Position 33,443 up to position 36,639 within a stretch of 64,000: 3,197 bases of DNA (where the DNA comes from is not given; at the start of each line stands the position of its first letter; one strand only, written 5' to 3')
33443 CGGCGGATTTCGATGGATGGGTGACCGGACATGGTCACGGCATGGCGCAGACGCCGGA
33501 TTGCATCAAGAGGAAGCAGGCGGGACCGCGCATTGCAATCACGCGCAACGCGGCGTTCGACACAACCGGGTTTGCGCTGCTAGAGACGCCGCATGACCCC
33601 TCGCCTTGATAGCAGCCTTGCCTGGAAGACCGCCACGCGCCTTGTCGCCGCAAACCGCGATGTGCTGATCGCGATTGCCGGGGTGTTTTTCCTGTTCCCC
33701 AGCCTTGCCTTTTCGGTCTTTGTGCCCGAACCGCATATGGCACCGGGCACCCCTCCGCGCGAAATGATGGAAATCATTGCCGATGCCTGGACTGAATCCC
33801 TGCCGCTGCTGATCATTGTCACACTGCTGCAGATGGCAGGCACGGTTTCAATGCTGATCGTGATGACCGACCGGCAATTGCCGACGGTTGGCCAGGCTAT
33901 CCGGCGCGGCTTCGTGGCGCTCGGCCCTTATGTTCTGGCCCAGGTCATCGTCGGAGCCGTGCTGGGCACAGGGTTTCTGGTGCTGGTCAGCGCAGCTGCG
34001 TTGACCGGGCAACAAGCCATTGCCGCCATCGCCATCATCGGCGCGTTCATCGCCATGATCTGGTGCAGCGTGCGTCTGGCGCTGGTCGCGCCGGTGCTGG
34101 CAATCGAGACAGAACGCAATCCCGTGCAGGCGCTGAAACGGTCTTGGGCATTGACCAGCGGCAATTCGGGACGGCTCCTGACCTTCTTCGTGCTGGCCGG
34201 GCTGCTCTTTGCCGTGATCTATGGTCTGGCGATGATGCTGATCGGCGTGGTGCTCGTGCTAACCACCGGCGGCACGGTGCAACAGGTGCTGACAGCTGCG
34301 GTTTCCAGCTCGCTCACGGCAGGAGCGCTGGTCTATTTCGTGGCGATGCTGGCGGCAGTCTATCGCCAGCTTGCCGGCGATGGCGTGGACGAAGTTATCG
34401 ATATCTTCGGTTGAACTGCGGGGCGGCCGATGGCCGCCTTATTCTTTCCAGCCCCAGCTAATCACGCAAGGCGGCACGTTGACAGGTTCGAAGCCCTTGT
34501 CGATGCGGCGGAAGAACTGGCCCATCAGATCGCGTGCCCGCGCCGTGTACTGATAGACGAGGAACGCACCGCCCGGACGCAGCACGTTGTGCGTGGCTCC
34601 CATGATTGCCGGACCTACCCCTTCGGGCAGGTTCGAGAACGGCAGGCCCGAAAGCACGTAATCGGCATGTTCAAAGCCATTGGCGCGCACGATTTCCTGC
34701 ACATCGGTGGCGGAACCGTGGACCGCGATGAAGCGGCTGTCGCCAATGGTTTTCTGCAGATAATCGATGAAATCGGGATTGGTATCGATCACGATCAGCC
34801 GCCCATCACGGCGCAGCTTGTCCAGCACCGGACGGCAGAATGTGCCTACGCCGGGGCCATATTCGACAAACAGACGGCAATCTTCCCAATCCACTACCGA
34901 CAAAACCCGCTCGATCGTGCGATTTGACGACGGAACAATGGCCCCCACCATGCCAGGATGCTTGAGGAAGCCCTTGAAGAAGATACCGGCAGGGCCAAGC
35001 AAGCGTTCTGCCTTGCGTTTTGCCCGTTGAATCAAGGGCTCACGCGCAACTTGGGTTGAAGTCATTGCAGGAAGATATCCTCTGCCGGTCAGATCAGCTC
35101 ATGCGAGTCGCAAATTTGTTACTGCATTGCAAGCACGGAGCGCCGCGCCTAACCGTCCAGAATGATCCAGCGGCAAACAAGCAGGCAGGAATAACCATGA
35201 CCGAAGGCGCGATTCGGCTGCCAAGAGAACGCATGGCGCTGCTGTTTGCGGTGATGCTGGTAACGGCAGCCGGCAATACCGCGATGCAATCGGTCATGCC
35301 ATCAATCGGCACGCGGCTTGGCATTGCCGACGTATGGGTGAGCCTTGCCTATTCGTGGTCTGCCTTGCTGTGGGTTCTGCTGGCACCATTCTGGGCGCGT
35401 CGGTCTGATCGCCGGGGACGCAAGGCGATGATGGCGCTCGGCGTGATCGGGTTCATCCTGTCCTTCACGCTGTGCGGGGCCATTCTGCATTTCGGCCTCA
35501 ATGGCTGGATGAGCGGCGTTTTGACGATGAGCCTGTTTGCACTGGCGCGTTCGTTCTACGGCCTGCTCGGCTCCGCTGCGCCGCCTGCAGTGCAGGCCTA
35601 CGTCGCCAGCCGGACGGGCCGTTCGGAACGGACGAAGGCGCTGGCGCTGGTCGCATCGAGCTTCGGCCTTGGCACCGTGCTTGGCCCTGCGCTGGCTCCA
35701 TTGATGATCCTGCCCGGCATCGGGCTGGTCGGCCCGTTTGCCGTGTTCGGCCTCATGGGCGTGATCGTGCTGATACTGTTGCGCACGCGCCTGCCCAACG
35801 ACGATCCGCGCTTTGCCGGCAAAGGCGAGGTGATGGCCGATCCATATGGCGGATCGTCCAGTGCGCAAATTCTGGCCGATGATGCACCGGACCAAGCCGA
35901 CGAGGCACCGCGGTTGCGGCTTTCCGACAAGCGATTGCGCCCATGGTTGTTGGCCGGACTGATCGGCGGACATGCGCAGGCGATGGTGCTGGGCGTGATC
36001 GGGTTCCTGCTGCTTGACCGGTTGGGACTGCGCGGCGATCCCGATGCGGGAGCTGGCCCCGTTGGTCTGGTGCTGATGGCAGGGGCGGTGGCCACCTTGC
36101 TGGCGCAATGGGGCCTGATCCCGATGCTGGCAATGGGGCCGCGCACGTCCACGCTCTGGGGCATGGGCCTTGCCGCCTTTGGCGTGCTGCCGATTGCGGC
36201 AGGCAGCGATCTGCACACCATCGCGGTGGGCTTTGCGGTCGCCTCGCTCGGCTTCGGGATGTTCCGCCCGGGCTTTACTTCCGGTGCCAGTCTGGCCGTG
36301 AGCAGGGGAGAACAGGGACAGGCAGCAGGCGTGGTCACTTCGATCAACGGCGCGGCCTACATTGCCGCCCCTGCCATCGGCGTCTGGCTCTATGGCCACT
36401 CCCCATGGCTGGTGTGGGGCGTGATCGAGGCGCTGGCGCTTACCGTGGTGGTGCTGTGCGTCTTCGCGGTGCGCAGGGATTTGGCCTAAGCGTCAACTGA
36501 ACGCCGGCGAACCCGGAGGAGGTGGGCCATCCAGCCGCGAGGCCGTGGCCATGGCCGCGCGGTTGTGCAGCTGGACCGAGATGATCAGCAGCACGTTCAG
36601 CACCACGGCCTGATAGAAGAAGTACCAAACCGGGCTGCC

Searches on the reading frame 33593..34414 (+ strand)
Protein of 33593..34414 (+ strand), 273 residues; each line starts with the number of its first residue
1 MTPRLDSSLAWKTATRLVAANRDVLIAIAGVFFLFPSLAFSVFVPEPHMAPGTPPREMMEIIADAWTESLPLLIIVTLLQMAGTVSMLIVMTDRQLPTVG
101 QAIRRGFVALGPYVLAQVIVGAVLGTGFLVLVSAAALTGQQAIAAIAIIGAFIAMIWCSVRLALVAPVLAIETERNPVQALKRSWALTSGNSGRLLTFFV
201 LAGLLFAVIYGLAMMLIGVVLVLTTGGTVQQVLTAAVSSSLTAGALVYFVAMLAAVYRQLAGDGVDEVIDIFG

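Call 29: search_protein_families(library=pfam, proteins=[window:33593-34414:+], max_evalue=0.001)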
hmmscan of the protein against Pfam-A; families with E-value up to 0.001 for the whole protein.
window:33593-34414:+ (273 aa): 1 family
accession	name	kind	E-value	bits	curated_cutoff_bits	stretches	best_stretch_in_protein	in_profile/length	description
PF10110.14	GPDPase_memb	-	1.1e-06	28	29.6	1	140-256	160-281/321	Membrane domain of glycerophosphoryl diester phosphodiesterase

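Call 73: search_protein_families(library=ncbifam, proteins=[window:33593-34414:+], max_evalue=0.001)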
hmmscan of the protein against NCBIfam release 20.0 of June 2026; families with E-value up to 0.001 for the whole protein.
window:33593-34414:+ (273 aa): 0 families

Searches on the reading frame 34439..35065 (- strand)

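Call 29: search_protein_families(library=pfam, proteins=[window:34439-35065:-], max_evalue=0.001)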
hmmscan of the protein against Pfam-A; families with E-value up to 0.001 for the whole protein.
window:34439-35065:- (208 aa): 4 families
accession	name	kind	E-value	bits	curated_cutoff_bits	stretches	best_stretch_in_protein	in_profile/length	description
PF13649.12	Methyltransf_25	-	3.8e-06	27.9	27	1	67-166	2-97/97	Methyltransferase domain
PF02254.24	TrkA_N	-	5.1e-06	27.2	23.8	1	72-139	5-68/116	TrkA-N domain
PF08242.18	Methyltransf_12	-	2.4e-05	25.4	30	1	68-167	2-97/98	Methyltransferase domain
PF08241.18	Methyltransf_11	-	0.00045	21.2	21.2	0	68-169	2-94/95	Methyltransferase domain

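Call 73: search_protein_families(library=ncbifam, proteins=[window:34439-35065:-], max_evalue=0.001)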
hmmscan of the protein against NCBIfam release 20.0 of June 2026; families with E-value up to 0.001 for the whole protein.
window:34439-35065:- (208 aa): 3 families
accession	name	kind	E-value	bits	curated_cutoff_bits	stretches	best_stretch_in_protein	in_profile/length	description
NF041658.1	ornithlipidmtase_OlsG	equivalog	1.1e-24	87.3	350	1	28-200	6-180/191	ornithine lipid N-methyltransferase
NF045881.1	PLipidMtase_Agro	equivalog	1.2e-15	57.5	250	1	19-149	9-137/197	phospholipid N-methyltransferase PmtA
NF043040.1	corrin_prot_MT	hypoth_equivalog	1.2e-06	28.1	180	1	68-172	47-149/216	corrinoid protein-associated methyltransferase CpaM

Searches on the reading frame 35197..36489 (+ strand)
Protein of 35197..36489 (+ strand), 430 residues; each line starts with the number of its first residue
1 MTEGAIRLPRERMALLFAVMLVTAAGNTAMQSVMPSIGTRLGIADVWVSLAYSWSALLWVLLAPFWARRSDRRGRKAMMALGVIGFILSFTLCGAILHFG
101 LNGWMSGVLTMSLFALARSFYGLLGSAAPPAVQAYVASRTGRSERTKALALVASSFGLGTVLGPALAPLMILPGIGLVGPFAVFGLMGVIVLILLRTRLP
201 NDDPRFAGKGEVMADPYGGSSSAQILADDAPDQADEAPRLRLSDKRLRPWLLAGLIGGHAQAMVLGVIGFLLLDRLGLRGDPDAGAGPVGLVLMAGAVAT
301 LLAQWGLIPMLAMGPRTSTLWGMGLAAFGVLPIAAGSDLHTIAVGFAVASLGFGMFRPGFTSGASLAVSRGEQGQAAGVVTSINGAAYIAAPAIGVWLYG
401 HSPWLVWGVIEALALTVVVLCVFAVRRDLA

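Call 29: search_protein_families(library=pfam, proteins=[window:35197-36489:+], max_evalue=0.001)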
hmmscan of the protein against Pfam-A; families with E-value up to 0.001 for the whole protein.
window:35197-36489:+ (430 aa): 1 family
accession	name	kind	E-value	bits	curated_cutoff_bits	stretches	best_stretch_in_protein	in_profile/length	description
PF07690.21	MFS_1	-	1.4e-35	123.3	33.4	2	16-310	1-270/347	Major Facilitator Superfamily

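Call 73: search_protein_families(library=ncbifam, proteins=[window:35197-36489:+], max_evalue=0.001)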
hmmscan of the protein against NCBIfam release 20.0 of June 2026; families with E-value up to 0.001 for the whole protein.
window:35197-36489:+ (430 aa): 8 families
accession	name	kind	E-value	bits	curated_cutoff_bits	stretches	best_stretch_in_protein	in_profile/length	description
TIGR00880.1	2_A_01_02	superfamily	2.3e-09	37.5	131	1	55-196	7-135/141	multidrug resistance protein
NF012174.0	tet_MFS_A_B_C_D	equivalog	4.7e-08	32.3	475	1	24-201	15-180/382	Tet(A)/Tet(B)/Tet(C) family tetracycline efflux MFS transporter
NF053757.1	BclibactTpBcbE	equivalog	4.9e-08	32.3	600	1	16-195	7-178/394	bacillibactin exporter BcbE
NF012177.1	tet_MFS_42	exception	3e-07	30.1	850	1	24-176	10-153/411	tetracycline efflux MFS transporter Tet(42)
NF012190.1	tet_MFS_B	exception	4.4e-05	22.7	850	1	48-192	43-172/400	tetracycline efflux MFS transporter Tet(B)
TIGR00881.1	2A0104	subfamily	0.00017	20.7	407.75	1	40-208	31-179/379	phosphoglycerate transporter protein PgtP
NF012195.0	tet_MFS_H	exception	0.00027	20.1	840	1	29-194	18-174/392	tetracycline efflux MFS transporter Tet(H)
NF012194.0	tet_MFS_J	exception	0.00079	18.4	870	0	53-181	48-161/398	tetracycline efflux MFS transporter Tet(J)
